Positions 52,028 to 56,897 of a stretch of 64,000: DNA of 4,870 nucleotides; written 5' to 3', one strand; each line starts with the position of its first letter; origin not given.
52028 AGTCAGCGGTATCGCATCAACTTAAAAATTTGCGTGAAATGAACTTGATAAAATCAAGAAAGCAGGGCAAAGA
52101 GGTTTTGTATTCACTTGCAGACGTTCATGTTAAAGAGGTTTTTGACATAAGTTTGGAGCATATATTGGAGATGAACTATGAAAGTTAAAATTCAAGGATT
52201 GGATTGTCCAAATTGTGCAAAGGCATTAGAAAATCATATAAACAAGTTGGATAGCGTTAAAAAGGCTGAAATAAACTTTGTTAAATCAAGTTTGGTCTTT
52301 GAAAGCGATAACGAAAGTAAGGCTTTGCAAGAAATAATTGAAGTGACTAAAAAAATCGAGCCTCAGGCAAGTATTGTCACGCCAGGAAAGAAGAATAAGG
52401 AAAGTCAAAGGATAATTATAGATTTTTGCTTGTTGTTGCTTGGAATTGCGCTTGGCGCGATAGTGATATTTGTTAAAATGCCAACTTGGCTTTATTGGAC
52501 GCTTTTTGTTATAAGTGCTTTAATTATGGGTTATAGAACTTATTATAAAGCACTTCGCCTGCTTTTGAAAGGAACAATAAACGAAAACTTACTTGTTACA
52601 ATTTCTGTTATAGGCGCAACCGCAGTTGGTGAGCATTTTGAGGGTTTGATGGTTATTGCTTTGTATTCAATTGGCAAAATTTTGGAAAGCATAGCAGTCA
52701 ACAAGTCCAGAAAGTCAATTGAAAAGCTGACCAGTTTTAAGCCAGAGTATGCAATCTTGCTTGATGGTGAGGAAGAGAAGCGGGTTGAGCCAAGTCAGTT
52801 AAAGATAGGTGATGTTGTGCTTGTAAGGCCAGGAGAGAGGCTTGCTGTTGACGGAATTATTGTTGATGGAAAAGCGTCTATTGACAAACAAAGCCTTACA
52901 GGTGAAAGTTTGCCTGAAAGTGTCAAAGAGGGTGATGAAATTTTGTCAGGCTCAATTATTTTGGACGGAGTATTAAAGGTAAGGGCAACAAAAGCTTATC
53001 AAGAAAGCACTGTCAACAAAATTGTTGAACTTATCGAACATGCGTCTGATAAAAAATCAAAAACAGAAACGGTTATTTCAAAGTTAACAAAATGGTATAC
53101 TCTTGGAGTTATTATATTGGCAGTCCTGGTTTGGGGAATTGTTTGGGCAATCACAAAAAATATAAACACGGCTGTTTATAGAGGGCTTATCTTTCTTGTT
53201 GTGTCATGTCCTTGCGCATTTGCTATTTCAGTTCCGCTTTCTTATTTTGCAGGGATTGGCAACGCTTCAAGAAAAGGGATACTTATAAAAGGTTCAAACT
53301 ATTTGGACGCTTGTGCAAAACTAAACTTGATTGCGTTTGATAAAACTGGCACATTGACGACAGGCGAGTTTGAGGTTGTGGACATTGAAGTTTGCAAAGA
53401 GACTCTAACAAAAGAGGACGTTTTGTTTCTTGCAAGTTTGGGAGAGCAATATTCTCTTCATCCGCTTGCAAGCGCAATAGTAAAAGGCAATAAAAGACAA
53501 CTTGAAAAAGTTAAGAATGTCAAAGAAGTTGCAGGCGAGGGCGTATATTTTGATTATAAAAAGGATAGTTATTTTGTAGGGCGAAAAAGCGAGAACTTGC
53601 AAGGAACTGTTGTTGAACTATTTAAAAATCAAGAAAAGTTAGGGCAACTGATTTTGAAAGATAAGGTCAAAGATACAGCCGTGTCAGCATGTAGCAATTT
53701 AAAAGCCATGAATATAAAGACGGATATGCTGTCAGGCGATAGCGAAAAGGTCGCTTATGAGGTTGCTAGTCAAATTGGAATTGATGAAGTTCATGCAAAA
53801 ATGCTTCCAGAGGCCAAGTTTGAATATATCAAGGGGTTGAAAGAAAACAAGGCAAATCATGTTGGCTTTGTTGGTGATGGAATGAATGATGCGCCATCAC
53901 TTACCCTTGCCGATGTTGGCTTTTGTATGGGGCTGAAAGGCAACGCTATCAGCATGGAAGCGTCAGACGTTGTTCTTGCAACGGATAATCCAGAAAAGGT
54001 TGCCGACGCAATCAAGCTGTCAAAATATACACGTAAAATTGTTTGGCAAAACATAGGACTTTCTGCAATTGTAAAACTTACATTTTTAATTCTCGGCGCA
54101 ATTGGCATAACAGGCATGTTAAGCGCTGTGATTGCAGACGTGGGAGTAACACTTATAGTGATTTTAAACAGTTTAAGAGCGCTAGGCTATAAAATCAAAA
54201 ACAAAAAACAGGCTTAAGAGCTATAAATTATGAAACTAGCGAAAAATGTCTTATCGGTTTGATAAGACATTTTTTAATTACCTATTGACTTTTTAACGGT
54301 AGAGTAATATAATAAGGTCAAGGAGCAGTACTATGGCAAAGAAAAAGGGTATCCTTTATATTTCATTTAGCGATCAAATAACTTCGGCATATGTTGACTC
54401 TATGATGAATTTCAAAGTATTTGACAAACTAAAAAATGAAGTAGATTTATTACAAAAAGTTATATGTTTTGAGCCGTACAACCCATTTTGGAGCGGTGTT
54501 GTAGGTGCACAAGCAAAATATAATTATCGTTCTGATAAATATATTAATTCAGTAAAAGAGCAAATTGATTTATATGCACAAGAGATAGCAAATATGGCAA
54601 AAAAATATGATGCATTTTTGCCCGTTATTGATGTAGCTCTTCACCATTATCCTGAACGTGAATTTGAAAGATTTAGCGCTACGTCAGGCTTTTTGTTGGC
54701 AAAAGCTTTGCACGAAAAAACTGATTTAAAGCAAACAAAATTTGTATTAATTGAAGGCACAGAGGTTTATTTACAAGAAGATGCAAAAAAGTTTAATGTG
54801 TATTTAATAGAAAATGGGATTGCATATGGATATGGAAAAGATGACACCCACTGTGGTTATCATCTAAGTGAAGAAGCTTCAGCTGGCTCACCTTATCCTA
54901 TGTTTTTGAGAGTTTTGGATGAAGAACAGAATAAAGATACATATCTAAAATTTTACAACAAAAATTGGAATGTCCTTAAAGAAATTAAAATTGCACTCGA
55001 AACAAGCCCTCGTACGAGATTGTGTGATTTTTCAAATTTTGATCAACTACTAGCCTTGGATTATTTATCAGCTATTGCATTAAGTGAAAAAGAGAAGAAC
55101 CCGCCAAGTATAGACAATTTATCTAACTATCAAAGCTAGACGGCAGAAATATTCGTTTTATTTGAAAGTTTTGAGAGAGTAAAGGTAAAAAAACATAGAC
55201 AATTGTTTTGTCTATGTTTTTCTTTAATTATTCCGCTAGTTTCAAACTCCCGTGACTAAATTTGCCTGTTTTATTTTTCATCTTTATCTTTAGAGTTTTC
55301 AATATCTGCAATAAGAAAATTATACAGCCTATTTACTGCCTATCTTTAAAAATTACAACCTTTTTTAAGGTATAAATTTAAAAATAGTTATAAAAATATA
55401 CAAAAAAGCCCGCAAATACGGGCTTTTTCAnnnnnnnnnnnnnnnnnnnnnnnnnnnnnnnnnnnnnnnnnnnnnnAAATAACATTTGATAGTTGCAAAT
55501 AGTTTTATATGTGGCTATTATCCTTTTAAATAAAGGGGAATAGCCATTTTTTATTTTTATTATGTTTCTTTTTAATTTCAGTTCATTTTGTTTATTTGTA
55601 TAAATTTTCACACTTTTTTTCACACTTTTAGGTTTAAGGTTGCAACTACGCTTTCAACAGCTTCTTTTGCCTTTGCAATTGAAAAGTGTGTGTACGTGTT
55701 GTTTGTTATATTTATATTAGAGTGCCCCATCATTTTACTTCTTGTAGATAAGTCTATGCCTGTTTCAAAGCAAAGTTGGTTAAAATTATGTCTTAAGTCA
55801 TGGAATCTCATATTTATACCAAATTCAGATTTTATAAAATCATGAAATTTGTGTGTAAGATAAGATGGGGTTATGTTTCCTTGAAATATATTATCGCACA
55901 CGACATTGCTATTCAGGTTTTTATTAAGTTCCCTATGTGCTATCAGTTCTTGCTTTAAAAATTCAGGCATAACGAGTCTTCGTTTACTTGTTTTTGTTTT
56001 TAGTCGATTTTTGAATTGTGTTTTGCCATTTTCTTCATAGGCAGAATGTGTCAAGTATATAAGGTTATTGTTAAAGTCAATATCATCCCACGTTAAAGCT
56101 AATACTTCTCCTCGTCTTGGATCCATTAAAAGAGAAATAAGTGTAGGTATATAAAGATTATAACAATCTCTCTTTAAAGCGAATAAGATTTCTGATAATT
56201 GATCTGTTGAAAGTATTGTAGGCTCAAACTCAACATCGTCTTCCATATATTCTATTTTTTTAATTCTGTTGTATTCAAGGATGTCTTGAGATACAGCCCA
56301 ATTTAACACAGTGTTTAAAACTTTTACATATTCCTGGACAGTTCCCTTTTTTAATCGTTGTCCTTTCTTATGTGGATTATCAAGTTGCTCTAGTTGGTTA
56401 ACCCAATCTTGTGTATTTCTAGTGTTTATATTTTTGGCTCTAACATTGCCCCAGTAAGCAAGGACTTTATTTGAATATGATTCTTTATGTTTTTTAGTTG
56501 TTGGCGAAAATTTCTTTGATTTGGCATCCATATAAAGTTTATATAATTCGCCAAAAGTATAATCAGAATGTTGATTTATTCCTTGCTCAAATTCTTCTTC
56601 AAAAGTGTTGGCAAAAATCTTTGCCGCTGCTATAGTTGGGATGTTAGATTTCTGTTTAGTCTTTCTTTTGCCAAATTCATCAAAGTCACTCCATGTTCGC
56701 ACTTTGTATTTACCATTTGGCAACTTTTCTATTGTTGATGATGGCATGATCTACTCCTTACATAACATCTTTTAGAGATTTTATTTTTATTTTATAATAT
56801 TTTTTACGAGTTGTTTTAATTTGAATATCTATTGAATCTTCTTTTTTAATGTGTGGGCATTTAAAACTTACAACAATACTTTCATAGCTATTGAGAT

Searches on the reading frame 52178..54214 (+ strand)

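Call 89: search_protein_families(library=ncbifam, proteins=[window:52178-54214:+], max_evalue=0.00001)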
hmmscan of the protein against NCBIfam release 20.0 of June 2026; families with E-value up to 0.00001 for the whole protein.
window:52178-54214:+ (679 aa): 19 families
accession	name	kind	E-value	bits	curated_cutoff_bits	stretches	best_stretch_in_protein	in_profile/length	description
TIGR01525.1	ATPase-IB_hvy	subfamily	1.2e-158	529.4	346.25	1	137-667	2-559/560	heavy metal translocating P-type ATPase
TIGR01512.1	ATPase-IB2_Cd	subfamily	1.5e-145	485.7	313.5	1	137-669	2-493/494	cadmium family heavy metal-translocating P-type ATPase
NF008262.1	PRK11033.1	equivalog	5.1e-131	438.5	1005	1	4-670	46-729/731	zinc/cadmium/mercury/lead-transporting ATPase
NF033775.1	P_type_ZntA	exception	5.4e-111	372.1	1240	1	4-669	53-729/732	Zn(II)/Cd(II)/Pb(II) translocating P-type ATPase ZntA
TIGR01511.1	ATPase-IB1_Cu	subfamily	1.1e-107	361.2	397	1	118-667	2-540/542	copper-translocating P-type ATPase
NF007952.0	PRK10671.1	equivalog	2.1e-81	274.3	1316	1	157-659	294-819/838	copper-exporting P-type ATPase CopA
TIGR01494.1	ATPase_P-type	subfamily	5.3e-72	242.8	62.3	1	159-645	2-465/478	HAD-IC family P-type ATPase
TIGR01647.1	ATPase-IIIA_H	equivalog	1.4e-42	145.9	615.5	2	140-451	42-356/755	plasma-membrane proton-efflux P-type ATPase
TIGR01497.1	kdpB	equivalog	2.3e-41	141.6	527.9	2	166-440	80-356/675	potassium-transporting ATPase subunit KdpB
NF010609.0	PRK14010.1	equivalog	5.5e-40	137.2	1323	2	196-397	112-313/673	K(+)-transporting ATPase subunit B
TIGR01517.1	ATPase-IIB_Ca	equivalog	4.7e-30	104.5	507.05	2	195-413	161-391/882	calcium-translocating P-type ATPase, PMCA-type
TIGR01522.1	ATPase-IIA2_Ca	equivalog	2e-25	88.7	798.3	2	500-616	529-644/854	calcium-transporting P-type ATPase, PMR1-type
TIGR01657.1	P-ATPase-V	hypoth_equivalog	2.3e-22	78.4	618.25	1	168-409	205-475/1055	ATP13A2 family polyamine export P-type ATPase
TIGR01523.1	ATPase-IID_K-Na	equivalog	1.4e-19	69.2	645.05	1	528-614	661-746/997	potassium/sodium efflux P-type ATPase, fungal-type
TIGR01116.1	ATPase-IIA1_Ca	equivalog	1.2e-17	63.3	703.4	2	489-613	459-596/799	calcium-translocating P-type ATPase, SERCA-type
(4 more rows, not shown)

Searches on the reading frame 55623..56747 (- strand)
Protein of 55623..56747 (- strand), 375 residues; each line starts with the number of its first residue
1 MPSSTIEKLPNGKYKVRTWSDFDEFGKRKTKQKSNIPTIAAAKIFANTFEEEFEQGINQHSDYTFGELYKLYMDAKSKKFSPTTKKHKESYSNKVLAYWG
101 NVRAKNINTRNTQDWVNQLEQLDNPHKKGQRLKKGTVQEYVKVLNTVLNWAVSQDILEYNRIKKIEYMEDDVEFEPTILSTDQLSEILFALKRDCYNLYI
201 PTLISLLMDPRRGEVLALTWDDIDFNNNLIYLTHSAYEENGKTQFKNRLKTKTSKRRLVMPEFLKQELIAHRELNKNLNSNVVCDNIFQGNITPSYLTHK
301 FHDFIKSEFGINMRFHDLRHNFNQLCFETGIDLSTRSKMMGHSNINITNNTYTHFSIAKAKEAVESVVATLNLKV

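Call 74: search_dna_similar(query=window:55623-56747:-, collection=phages, mode=protein, max_rows=12)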
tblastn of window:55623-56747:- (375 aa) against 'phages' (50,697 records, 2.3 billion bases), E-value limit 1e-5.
Records with a match: 840; places in all: 846; records where one place covers at least 80% of the query: 437.
Best place of each record, by identity: <60% 840.
By first word of the organism name: Streptococcus 309; Mycobacterium 78; Bacteriophage 76; Paenibacillus 76; Lactobacillus 45; Staphylococcus 41; Lactococcus 37; Bacillus 31; Clostridium 26; Gordonia 13; and 37 more.
By host as written in the record: - 105; Mycobacterium smegmatis mc2 155 43; Paenibacillus larvae 31; Mycobacterium smegmatis mc#155 19; Gordonia terrae 3612 13; Clostridium difficile 12; Staphylococcus aureus 12; Paenibacillus larvae 2017 10; and 386 more.
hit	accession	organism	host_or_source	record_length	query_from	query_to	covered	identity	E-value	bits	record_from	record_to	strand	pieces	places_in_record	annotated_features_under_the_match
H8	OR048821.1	Lactobacillus phage LFP01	Limosilactobacillus fermentum IMAU32646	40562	3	355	94%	28.0%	4e-10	67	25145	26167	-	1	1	integrase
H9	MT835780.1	Bacteriophage sp.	human fecal samples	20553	26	355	88%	28.3%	2e-18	93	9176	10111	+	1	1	record has no annotation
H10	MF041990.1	Lactobacillus phage phiEF-1.1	Lactobacillus murinus EF-1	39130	4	355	94%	26.5%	2e-15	84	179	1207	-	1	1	integrase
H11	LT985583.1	Bacteriophage sp.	-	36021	6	356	94%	26.5%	8e-12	73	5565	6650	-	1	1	record has no annotation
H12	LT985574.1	Bacteriophage sp.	-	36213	6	356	94%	26.5%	8e-12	73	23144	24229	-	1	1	record has no annotation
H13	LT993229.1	Bacteriophage sp.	-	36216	6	356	94%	26.5%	8e-12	73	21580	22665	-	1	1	record has no annotation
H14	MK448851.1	Streptococcus phage Javan14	Streptococcus agalactiae BSU451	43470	7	354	93%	26.5%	4e-14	80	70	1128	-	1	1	integrase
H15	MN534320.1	Lactococcus phage proPhi7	Lactococcus lactis subsp. cremoris TIFN7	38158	6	356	94%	26.0%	2e-10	69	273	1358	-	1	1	integrase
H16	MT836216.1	Bacteriophage sp.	human fecal samples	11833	3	354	94%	25.8%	5e-10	67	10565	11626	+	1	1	record has no annotation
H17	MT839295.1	Bacteriophage sp.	human fecal samples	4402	4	356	94%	25.7%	2e-23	107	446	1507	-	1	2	record has no annotation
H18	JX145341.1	Clostridium phage phiMMP02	Clostridium difficile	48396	19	355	90%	26.9%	4e-10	68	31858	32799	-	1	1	integrase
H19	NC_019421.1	Clostridium phage phiMMP02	Clostridium difficile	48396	19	355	90%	26.9%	4e-10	68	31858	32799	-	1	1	integrase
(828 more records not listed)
